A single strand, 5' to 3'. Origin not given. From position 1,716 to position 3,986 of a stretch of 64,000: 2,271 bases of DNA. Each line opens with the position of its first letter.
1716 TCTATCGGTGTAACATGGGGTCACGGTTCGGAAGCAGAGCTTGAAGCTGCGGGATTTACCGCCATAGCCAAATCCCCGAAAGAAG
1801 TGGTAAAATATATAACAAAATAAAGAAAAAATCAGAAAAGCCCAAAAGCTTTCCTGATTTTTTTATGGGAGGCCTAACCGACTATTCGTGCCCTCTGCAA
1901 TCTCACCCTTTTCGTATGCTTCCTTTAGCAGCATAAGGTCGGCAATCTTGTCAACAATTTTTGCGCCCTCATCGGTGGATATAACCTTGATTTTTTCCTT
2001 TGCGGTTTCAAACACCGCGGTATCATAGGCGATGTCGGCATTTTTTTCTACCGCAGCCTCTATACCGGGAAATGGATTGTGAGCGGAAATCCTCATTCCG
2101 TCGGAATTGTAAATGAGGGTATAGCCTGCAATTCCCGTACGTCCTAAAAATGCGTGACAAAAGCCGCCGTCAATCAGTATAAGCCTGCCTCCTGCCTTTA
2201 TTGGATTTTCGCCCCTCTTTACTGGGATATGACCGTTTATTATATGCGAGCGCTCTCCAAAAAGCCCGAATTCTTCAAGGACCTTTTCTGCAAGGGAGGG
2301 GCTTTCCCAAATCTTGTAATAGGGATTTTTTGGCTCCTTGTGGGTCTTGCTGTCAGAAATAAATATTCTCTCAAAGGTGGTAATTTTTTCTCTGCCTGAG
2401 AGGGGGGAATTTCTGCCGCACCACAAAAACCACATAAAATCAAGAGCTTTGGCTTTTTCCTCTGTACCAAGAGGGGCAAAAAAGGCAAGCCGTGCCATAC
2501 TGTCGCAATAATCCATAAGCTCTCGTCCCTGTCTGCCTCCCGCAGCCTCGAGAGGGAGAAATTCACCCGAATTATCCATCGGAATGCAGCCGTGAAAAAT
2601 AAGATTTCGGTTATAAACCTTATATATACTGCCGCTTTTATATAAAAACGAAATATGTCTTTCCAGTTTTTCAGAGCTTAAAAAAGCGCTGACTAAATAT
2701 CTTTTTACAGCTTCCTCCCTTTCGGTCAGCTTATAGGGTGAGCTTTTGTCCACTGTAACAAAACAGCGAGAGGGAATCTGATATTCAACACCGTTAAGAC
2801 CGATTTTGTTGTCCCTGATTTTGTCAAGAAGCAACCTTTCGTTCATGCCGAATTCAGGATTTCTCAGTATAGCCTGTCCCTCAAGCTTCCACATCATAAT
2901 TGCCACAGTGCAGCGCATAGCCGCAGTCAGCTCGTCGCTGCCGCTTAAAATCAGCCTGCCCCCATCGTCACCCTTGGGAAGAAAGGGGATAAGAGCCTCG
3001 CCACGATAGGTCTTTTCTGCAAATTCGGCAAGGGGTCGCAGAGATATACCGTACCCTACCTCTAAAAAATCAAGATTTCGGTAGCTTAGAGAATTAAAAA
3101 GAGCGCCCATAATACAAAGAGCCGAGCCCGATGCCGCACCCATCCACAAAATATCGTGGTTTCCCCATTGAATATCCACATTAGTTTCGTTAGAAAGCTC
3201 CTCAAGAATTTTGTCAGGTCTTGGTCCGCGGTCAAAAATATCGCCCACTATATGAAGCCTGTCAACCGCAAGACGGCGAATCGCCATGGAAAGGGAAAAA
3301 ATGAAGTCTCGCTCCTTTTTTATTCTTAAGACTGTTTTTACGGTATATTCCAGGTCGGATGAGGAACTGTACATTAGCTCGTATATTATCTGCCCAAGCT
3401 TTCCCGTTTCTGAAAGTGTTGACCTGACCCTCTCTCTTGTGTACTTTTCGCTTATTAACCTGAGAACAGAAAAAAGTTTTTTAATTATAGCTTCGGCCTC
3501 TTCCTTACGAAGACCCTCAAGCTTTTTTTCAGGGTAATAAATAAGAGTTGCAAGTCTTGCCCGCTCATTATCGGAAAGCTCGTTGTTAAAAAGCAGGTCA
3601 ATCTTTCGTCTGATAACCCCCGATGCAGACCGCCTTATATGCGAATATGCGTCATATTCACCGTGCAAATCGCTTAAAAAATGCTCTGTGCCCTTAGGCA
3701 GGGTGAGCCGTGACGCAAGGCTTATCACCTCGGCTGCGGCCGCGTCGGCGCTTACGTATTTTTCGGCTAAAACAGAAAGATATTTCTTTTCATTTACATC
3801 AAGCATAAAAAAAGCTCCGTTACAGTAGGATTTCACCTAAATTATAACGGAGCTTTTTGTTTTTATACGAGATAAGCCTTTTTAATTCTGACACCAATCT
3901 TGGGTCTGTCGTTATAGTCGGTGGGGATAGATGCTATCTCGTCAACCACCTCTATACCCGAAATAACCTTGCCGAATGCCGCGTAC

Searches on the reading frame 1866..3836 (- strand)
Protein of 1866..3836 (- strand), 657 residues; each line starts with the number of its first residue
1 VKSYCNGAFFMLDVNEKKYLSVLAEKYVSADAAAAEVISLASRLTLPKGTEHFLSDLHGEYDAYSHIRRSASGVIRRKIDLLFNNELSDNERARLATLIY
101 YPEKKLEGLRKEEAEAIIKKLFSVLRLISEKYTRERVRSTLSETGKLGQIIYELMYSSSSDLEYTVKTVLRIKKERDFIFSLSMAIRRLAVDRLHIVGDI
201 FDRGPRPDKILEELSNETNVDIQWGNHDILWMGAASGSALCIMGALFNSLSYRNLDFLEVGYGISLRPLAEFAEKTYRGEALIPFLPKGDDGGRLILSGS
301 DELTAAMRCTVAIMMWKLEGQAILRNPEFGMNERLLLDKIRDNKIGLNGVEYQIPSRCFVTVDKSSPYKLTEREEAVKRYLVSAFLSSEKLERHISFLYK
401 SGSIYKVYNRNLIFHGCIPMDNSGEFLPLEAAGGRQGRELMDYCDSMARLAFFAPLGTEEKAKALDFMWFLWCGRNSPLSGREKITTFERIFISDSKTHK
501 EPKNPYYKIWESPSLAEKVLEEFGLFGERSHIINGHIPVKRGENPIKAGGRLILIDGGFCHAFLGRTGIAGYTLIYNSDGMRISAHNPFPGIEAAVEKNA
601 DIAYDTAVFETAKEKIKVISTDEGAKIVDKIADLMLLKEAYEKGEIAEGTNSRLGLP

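Call 80: search_protein_families(library=pfam, proteins=[window:1866-3836:-], max_evalue=0.00001)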
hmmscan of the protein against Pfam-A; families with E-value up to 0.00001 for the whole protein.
window:1866-3836:- (657 aa): 1 family
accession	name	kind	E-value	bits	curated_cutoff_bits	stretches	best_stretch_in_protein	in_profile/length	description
PF06874.16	FBPase_2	-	7.7e-231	768.2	27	1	18-642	1-638/639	Firmicute fructose-1,6-bisphosphatase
